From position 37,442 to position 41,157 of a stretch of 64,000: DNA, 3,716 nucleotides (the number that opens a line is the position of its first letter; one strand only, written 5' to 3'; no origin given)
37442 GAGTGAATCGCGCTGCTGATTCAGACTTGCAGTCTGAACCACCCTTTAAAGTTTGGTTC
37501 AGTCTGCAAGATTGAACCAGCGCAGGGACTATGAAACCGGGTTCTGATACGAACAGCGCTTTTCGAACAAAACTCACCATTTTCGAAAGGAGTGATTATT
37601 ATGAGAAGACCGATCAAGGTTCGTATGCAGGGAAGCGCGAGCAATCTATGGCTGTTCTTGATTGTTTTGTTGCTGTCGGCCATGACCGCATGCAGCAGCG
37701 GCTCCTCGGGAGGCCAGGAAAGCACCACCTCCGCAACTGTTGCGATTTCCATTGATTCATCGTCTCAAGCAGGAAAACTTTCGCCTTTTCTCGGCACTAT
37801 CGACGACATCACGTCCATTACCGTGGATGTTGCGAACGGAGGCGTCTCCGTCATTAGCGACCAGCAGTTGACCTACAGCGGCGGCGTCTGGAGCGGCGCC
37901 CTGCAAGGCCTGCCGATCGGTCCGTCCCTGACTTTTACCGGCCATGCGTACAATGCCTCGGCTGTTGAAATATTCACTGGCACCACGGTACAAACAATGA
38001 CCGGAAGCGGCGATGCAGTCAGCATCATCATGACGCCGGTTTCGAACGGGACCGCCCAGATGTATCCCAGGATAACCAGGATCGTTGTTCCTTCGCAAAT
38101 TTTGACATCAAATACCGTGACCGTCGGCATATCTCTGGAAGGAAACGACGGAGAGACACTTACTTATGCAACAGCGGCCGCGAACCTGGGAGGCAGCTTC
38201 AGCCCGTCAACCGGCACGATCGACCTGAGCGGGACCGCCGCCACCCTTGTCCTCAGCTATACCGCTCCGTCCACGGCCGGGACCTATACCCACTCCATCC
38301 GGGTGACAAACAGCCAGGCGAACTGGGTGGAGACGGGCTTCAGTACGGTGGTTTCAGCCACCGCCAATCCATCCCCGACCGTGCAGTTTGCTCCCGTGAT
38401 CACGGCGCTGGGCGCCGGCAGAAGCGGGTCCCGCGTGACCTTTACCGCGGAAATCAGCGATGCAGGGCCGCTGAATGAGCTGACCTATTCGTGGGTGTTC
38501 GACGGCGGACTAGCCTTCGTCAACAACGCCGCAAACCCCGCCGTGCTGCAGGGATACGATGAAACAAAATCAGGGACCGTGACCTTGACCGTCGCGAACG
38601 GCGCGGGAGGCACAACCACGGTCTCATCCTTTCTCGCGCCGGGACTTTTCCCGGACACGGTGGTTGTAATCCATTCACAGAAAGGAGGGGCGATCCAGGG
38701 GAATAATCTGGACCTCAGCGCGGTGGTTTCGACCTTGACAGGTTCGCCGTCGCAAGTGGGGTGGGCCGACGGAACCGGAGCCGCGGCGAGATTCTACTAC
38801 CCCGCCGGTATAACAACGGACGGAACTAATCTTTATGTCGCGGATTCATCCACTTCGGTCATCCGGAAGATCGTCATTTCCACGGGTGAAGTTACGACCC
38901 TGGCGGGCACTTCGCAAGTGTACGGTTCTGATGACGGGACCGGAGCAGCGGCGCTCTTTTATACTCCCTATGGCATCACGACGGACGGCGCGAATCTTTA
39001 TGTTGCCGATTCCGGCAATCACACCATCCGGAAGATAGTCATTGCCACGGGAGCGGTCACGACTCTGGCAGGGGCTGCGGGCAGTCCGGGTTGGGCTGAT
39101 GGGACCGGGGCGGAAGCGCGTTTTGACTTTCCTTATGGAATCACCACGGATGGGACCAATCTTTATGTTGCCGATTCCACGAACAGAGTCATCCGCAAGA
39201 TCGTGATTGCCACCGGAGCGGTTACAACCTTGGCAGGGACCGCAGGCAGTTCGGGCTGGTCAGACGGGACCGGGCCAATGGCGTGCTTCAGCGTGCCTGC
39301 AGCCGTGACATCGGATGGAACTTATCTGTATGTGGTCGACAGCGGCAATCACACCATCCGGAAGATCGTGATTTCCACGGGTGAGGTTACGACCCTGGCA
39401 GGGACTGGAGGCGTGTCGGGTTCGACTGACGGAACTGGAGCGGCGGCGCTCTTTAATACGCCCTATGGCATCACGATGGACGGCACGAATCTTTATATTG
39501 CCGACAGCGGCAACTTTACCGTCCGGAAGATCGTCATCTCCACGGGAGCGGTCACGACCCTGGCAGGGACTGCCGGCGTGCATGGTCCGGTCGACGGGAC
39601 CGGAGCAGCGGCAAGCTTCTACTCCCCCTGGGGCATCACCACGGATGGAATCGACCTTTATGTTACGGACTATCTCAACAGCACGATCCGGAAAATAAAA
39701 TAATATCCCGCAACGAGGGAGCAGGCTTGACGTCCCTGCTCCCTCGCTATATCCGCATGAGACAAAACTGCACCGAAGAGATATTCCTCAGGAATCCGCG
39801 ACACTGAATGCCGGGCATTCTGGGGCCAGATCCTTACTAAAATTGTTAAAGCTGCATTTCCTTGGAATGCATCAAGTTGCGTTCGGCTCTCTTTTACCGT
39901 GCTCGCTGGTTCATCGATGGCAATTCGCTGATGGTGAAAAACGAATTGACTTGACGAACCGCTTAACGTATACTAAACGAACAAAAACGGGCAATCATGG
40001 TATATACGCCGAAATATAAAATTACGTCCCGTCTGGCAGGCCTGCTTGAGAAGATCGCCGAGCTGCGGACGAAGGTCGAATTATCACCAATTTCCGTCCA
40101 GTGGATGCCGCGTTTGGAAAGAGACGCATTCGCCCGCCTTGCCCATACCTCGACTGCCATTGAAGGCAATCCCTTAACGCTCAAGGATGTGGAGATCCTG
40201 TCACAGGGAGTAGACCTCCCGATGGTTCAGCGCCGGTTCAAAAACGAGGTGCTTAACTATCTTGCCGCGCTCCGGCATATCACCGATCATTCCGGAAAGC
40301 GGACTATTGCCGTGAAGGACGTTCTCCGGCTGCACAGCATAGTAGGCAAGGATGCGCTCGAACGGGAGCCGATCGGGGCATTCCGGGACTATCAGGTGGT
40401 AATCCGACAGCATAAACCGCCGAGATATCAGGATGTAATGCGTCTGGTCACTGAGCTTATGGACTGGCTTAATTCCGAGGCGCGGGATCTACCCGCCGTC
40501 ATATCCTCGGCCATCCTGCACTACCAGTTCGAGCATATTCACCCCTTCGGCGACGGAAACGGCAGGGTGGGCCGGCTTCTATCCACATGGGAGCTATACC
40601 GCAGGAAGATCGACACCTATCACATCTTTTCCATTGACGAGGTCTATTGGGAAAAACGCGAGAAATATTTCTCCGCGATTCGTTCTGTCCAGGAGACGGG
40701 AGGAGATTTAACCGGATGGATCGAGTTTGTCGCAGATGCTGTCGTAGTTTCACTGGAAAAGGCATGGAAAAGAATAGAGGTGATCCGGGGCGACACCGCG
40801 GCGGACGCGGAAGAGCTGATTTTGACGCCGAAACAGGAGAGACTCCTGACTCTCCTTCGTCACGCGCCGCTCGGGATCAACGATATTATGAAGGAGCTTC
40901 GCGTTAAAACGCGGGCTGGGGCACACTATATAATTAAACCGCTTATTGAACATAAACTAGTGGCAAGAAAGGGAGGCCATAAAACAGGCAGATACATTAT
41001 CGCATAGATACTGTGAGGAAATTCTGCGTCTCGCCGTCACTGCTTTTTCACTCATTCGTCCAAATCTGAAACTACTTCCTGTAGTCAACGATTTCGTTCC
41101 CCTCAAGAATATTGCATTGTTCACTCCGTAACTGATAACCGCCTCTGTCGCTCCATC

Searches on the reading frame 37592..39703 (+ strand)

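Call 10: search_protein_families(library=pfam, proteins=[window:37592-39703:+], max_evalue=0.01)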
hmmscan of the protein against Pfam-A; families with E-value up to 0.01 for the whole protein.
window:37592-39703:+ (703 aa): 4 families
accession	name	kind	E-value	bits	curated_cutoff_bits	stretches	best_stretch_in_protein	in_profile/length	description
PF01436.27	NHL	-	9.4e-20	70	20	0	456-481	1-27/28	NHL repeat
PF18911.6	PKD_4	-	5.2e-06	26.9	27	1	267-344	3-78/85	PKD domain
PF16460.11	Phage_TTP_11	-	0.0011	19.1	28.4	0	571-610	2-37/154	Phage tail tube, TTP, lambda-like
PF25021.1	TEN_NHL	-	0.0012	18.3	27.1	0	620-647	140-356/357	Teneurin NHL domain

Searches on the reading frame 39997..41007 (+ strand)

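Call 10: search_protein_families(library=pfam, proteins=[window:39997-41007:+], max_evalue=0.01)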
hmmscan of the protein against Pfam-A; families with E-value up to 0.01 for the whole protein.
window:39997-41007:+ (336 aa): 3 families
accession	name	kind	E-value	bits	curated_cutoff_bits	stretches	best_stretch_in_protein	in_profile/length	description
PF02661.23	Fic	-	7.4e-19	68.8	24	1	106-198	4-91/93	Fic/DOC family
PF07756.17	DUF1612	-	0.0023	18.6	30.1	0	159-224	20-84/127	Protein of unknown function (DUF1612)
PF13463.12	HTH_27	-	0.0047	17.6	22.2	0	283-333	8-59/68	Winged helix DNA-binding domain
